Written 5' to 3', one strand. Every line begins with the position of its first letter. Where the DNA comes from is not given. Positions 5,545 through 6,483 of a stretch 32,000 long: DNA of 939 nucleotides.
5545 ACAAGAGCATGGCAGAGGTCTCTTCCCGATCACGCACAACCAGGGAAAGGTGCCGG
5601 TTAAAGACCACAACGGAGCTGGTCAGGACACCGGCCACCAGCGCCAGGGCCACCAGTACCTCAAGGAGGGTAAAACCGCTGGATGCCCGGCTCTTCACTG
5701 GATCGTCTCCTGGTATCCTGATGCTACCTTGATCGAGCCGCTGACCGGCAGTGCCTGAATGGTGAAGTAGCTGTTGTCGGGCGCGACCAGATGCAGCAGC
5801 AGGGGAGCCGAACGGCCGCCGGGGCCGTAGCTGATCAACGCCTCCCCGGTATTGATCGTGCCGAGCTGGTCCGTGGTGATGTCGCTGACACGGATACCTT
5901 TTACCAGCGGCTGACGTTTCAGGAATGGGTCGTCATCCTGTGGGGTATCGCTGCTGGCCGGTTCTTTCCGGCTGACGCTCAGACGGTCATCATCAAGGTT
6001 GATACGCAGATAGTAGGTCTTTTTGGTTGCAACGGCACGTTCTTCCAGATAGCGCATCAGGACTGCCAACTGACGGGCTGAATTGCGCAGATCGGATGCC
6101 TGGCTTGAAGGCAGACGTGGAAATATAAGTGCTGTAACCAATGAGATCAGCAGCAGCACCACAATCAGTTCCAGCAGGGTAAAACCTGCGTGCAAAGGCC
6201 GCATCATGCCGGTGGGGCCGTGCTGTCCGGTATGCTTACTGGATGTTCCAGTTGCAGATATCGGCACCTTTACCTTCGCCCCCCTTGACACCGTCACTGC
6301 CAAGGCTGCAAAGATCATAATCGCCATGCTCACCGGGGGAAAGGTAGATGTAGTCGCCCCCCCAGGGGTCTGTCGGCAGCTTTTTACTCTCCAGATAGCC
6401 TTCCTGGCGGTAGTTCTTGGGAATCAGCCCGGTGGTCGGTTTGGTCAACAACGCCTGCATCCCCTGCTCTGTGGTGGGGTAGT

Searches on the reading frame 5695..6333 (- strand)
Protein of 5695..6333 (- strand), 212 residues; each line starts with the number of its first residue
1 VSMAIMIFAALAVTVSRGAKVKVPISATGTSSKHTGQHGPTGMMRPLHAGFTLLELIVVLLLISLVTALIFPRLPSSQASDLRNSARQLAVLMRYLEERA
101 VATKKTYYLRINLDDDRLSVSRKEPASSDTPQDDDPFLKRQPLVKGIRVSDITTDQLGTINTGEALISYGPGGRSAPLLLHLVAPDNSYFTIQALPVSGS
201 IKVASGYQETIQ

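Call 56: search_protein_families(library=pfam, proteins=[window:5695-6333:-], max_evalue=0.001)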
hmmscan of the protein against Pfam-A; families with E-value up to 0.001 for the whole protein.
window:5695-6333:- (212 aa): 1 family
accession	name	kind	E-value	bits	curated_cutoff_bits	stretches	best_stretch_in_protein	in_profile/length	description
PF07963.17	N_methyl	-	1.5e-05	24.8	21.2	1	48-70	4-26/27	Prokaryotic N-terminal methylation motif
